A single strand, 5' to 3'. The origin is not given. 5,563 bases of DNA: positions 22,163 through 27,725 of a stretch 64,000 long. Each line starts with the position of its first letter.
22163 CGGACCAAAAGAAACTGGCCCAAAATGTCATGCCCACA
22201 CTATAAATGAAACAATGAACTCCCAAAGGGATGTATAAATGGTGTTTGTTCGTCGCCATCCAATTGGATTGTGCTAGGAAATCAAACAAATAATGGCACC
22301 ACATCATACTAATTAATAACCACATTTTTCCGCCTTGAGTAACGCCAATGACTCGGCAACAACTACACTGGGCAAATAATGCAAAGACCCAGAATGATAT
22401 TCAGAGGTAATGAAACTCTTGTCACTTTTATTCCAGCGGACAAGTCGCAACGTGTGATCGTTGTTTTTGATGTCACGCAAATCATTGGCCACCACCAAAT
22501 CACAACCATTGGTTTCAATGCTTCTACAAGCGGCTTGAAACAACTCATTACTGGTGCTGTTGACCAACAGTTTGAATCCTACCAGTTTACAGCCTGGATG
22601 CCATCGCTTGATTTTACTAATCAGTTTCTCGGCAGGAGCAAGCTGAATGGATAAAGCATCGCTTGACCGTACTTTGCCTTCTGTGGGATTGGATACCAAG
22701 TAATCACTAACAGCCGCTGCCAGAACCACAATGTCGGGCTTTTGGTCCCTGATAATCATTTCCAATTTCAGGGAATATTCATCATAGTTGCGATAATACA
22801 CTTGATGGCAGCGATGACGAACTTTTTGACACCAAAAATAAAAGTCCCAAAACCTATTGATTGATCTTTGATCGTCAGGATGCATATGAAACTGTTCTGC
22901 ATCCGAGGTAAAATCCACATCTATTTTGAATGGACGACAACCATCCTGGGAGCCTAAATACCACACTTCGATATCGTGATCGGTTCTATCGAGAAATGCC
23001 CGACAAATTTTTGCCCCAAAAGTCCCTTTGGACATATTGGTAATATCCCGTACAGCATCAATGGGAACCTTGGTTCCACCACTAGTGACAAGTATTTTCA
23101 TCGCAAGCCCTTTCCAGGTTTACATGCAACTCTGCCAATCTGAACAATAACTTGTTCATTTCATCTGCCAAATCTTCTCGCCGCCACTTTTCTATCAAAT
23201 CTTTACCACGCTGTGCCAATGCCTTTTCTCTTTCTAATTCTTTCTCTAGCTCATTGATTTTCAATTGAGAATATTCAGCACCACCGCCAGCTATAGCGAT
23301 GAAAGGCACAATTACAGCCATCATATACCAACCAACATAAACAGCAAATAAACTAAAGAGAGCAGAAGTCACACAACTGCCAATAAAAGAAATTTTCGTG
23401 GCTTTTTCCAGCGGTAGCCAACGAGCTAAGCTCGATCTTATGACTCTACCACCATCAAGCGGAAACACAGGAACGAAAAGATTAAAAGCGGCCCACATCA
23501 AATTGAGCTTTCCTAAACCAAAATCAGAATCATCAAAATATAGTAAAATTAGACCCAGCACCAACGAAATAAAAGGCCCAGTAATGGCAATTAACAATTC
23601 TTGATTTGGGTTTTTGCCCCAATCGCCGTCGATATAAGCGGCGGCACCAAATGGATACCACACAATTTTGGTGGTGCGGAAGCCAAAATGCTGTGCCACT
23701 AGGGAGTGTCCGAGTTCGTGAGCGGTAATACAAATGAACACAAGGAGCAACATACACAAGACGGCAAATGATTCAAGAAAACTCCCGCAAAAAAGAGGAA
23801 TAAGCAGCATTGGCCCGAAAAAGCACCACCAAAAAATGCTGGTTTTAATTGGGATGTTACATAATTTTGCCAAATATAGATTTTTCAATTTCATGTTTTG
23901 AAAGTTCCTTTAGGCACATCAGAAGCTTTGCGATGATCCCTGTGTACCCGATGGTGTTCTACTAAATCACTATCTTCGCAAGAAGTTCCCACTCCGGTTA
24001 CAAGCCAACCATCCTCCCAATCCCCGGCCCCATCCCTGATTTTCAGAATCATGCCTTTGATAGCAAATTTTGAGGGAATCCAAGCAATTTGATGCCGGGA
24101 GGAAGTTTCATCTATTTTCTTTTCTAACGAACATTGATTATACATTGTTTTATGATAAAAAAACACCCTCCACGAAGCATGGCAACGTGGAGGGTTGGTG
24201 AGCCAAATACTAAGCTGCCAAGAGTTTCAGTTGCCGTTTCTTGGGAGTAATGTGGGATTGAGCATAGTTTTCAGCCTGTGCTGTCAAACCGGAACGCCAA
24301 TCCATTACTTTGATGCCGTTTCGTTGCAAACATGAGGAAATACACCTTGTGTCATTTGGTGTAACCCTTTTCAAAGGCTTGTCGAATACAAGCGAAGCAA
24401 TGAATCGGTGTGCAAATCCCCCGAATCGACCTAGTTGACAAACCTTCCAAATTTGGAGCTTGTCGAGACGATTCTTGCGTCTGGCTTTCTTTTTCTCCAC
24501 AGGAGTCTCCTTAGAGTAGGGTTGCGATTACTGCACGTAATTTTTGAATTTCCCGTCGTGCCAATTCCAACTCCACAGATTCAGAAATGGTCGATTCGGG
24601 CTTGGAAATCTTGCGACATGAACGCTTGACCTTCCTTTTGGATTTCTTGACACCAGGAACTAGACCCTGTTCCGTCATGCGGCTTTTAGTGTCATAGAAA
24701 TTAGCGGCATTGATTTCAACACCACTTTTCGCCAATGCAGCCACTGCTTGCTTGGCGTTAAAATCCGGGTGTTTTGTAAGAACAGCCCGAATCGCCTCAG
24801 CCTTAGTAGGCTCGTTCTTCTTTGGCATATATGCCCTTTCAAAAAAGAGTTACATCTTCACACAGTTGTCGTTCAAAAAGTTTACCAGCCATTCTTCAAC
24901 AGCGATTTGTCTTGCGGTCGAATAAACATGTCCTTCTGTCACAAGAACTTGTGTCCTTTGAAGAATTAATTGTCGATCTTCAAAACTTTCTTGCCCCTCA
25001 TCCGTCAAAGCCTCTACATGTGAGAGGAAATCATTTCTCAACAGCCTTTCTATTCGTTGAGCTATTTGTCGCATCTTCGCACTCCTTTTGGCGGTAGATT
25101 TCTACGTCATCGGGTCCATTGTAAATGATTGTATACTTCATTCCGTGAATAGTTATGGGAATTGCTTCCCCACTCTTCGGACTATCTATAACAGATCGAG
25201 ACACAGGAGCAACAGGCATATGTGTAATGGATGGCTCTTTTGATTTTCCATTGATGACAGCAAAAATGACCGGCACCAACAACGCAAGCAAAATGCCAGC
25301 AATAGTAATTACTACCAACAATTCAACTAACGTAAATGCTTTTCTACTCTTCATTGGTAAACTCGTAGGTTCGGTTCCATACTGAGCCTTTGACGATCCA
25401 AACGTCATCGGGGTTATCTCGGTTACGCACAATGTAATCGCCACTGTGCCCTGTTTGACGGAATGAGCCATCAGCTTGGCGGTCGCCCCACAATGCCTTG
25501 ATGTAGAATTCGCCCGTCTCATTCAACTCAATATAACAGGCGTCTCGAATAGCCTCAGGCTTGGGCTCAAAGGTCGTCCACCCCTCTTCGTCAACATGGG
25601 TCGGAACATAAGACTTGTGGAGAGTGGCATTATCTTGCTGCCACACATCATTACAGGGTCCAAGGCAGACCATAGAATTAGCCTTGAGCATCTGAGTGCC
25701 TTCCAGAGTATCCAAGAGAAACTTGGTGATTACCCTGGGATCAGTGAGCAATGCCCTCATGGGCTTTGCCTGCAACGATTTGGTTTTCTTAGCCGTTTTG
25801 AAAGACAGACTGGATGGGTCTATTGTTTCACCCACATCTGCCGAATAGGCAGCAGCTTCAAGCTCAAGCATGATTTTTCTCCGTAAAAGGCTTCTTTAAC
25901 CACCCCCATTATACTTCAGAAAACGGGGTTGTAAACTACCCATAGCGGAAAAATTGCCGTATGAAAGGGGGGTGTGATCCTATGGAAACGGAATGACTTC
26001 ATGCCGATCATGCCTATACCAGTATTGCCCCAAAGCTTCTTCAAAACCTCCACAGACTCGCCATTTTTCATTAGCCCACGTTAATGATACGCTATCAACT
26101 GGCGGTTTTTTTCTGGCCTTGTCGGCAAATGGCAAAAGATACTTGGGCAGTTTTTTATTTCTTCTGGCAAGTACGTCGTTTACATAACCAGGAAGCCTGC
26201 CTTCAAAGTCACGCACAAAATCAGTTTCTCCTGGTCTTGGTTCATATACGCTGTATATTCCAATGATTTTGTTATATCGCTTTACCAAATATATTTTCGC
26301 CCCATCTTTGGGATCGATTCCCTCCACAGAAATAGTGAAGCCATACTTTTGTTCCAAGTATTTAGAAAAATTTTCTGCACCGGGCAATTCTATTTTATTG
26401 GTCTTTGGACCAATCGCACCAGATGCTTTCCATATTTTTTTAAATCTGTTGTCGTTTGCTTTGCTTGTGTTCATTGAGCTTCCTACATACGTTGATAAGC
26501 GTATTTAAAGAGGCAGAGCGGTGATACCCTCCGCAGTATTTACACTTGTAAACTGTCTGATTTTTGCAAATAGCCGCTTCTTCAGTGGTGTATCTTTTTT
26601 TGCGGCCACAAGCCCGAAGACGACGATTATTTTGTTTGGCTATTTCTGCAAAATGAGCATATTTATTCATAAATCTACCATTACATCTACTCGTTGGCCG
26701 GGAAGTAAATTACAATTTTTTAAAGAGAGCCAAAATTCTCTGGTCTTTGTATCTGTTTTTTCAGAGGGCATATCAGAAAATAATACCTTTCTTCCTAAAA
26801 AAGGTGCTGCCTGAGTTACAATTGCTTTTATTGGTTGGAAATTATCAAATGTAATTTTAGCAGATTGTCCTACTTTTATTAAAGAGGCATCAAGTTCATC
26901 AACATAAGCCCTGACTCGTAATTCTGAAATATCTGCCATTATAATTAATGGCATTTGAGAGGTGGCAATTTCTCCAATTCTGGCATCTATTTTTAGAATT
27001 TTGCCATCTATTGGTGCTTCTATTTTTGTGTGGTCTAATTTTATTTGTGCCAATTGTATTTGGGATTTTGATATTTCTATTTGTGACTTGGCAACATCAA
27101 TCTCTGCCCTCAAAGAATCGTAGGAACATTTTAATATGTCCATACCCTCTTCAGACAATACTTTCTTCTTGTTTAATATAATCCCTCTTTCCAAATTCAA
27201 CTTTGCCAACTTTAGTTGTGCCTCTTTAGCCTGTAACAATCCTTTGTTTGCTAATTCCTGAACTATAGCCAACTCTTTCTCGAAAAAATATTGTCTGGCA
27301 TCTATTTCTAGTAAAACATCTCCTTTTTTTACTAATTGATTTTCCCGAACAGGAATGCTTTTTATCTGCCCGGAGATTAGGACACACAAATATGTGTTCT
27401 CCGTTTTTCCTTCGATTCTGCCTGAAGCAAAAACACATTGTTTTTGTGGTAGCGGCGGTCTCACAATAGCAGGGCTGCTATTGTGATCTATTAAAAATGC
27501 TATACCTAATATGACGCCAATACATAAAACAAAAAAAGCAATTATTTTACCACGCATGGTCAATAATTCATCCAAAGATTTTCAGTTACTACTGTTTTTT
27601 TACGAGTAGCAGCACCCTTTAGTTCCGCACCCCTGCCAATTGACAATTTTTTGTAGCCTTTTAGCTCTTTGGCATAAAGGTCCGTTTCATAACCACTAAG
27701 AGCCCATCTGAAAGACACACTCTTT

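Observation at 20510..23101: Phage-encoded split CoA-biosynthesis genes: CoaC fused to an M23-peptidase-like domain, plus a separate CoaB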

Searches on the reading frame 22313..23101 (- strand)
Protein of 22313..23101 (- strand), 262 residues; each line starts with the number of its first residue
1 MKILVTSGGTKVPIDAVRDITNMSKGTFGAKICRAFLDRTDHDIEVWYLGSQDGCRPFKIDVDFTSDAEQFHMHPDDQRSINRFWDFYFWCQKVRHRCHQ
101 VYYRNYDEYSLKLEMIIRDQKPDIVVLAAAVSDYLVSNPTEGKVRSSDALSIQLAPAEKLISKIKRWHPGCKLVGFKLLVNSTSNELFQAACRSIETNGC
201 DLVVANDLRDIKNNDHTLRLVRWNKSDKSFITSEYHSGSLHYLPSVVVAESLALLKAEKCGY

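Call 3: search_protein_families(library=pfam, proteins=[window:22313-23101:-], max_evalue=0.01)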
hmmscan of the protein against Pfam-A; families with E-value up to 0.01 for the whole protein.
window:22313-23101:- (262 aa): 1 family
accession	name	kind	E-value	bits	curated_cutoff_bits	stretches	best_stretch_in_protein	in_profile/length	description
PF04127.22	DFP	-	9.4e-25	87.9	22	2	116-211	79-172/186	DNA/pantothenate metabolism flavoprotein C-terminal domain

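Call 4: search_protein_families(library=ncbifam, proteins=[window:22313-23101:-], max_evalue=0.01)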
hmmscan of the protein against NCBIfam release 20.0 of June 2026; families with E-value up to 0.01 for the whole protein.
window:22313-23101:- (262 aa): 4 families
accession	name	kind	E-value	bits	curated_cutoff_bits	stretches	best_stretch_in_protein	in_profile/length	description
NF005231.0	PRK06732.1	equivalog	2.4e-36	125.7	265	2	140-226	120-207/229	phosphopantothenate--cysteine ligase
TIGR02114.1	coaB_strep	equivalog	1.3e-31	110.1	217.2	2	138-224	118-205/228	phosphopantothenate--cysteine ligase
TIGR00521.1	coaBC_dfp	equivalog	2.4e-21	76.2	219.7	2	120-217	265-363/392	bifunctional phosphopantothenoylcysteine decarboxylase/phosphopantothenate--cysteine ligase CoaBC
NF007199.0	PRK09620.1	equivalog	1.3e-20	73.8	248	2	108-215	74-190/229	hypothetical protein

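Call 23: search_solved_structures(query=window:22313-23101:-, max_evalue=0.01, show_alignments=2)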
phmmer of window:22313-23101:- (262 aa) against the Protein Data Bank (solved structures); distinct sequences matched with E-value up to 0.01: 8.
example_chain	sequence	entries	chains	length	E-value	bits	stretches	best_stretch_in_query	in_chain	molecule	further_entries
2gk4_A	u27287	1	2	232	8.9e-20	74.3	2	130-225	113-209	conserved hypothetical protein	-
7edz_D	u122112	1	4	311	1.4e-08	37.7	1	125-210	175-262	Phosphopantothenate--cysteine ligase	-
1p9o_A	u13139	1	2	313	1.9e-08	37.2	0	125-210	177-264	Phosphopantothenoylcysteine synthetase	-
4qji_A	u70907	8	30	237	6.7e-08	35.4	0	2-39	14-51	Phosphopantothenate--cysteine ligase | Coenzyme A biosynthesis bifunctional protein CoaBC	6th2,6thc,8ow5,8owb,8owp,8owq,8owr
6tgv_A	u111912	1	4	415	1.7e-07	34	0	2-39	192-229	Coenzyme A biosynthesis bifunctional protein CoaBC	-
6ai8_A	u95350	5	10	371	2.5e-05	27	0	3-50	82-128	Phosphopantothenate--cysteine ligase CAB2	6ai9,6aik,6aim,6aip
5int_A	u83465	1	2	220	2.6e-05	26.9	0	113-209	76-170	Phosphopantothenate--cysteine ligase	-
1u7u_A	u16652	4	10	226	0.0013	21.4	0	2-37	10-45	Coenzyme A biosynthesis bifunctional protein coaBC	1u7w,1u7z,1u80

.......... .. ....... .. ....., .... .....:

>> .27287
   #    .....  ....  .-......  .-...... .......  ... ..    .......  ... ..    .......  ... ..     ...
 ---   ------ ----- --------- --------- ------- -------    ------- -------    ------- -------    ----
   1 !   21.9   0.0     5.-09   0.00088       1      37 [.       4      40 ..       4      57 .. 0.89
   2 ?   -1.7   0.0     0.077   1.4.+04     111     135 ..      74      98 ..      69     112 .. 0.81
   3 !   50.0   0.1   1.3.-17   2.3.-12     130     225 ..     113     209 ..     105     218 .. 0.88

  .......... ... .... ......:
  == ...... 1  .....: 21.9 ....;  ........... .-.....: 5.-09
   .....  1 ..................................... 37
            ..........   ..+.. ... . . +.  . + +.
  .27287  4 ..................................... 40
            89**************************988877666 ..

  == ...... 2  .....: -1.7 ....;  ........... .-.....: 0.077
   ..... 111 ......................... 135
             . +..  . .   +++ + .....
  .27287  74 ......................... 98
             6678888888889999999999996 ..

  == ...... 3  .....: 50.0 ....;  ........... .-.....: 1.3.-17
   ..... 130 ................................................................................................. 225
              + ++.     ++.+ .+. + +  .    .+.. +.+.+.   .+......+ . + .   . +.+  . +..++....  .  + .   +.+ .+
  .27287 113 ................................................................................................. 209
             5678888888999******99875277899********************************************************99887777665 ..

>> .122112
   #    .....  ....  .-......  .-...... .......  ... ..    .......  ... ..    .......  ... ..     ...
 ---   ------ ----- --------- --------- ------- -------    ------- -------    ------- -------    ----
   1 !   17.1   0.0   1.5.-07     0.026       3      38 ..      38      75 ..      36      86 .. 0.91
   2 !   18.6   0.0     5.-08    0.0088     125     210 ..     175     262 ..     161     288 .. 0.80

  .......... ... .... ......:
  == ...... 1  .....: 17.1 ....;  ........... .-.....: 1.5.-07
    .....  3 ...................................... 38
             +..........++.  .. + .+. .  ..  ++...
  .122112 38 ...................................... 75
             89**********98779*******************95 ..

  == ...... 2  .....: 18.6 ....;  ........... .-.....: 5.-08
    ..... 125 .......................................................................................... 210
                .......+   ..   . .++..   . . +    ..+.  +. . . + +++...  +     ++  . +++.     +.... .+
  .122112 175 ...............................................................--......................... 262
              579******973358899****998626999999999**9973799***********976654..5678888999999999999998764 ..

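Call 24: search_dna_similar(query=window:22313-23101:-, collection=phages, mode=protein, max_rows=30)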
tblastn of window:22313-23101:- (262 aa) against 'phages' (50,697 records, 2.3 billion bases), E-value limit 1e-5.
Records with a match: 10; places in all: 10; records where one place covers at least 80% of the query: 4.
Best place of each record, by identity: <60% 10.
By first word of the organism name: uncultured 3; Methanothermobacter 2; Listeria 2; Caulobacter 2; Enterococcus 1.
By host as written in the record: - 5; Listeria monocytogenes 2; Caulobacter vibrioides CB15 2; Enterococcus faecalis 1.
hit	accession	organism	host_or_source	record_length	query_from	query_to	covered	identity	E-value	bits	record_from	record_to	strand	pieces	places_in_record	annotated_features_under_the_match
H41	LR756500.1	uncultured phage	metagenomic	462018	1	230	88%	28.4%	3e-12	72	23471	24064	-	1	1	record has no annotation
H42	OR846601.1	Enterococcus phage Efs 1-1-1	Enterococcus faecalis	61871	1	216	82%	30.1%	3e-17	87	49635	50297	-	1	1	record has no annotation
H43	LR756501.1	uncultured phage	metagenomic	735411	1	207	79%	28.8%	1e-14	79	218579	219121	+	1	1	record has no annotation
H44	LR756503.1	uncultured phage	metagenomic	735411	1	207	79%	28.8%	1e-14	79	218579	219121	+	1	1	record has no annotation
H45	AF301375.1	Methanothermobacter phage psiM100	-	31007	1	208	79%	27.6%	6e-11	68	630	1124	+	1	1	mtw1216: MTW1216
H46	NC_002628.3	Methanothermobacter phage psiM100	-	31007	1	208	79%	27.6%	6e-11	68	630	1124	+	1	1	mtw1216: bifunctional phosphopantothenoylcysteine ...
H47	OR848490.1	Listeria phage LM 4-14-1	Listeria monocytogenes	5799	1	216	82%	26.5%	2e-12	72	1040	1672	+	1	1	record has no annotation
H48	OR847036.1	Listeria phage LM 4-11-1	Listeria monocytogenes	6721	1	216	82%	26.5%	2e-12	72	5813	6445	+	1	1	record has no annotation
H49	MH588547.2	Caulobacter phage CcrSC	Caulobacter vibrioides CB15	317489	2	207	79%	23.3%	3e-7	57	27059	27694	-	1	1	hypothetical protein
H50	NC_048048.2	Caulobacter phage CcrSC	Caulobacter vibrioides CB15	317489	2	207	79%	23.3%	3e-7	57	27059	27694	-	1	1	hypothetical protein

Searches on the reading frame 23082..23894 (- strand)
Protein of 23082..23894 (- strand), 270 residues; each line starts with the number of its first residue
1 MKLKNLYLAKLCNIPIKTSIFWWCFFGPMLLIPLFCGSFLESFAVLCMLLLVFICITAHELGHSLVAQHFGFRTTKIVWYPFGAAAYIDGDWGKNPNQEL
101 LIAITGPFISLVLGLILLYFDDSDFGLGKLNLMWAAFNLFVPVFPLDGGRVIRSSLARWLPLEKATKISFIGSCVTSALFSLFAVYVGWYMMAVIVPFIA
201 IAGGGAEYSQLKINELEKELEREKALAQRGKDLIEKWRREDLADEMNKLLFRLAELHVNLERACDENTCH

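Call 3: search_protein_families(library=pfam, proteins=[window:23082-23894:-], max_evalue=0.01)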
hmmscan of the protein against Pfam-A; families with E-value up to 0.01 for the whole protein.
window:23082-23894:- (270 aa): 1 family
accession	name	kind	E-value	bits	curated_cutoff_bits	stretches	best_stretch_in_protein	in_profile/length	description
PF02163.28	Peptidase_M50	-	3.4e-16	59.7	27.2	2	49-119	3-98/221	Peptidase family M50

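Call 4: search_protein_families(library=ncbifam, proteins=[window:23082-23894:-], max_evalue=0.01)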
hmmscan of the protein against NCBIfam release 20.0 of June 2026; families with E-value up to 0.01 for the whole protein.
window:23082-23894:- (270 aa): 0 families

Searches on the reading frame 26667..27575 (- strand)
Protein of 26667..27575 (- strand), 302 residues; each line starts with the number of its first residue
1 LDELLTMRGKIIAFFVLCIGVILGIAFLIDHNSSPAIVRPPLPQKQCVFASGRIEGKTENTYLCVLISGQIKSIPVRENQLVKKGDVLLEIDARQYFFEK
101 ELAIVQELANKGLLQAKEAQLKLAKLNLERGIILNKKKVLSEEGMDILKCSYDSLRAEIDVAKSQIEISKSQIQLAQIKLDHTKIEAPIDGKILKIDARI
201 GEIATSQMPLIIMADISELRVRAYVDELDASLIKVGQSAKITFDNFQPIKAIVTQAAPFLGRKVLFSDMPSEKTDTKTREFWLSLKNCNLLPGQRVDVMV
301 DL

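Call 62: search_protein_families(library=pfam, proteins=[window:26667-27575:-], max_evalue=0.001)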
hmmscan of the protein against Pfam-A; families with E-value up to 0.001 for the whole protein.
window:26667-27575:- (302 aa): 3 families
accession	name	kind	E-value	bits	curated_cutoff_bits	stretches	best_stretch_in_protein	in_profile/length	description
PF13437.12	HlyD_3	-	6.6e-16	59.4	22.2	1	185-258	2-78/106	HlyD family secretion protein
PF16576.10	HlyD_D23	-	4.9e-13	49.3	30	1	66-247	25-173/214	Barrel-sandwich domain of CusB or HlyD membrane-fusion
PF13533.13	Biotin_lipoyl_2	-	7.4e-11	42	29.8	1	67-92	7-32/32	Biotin-lipoyl like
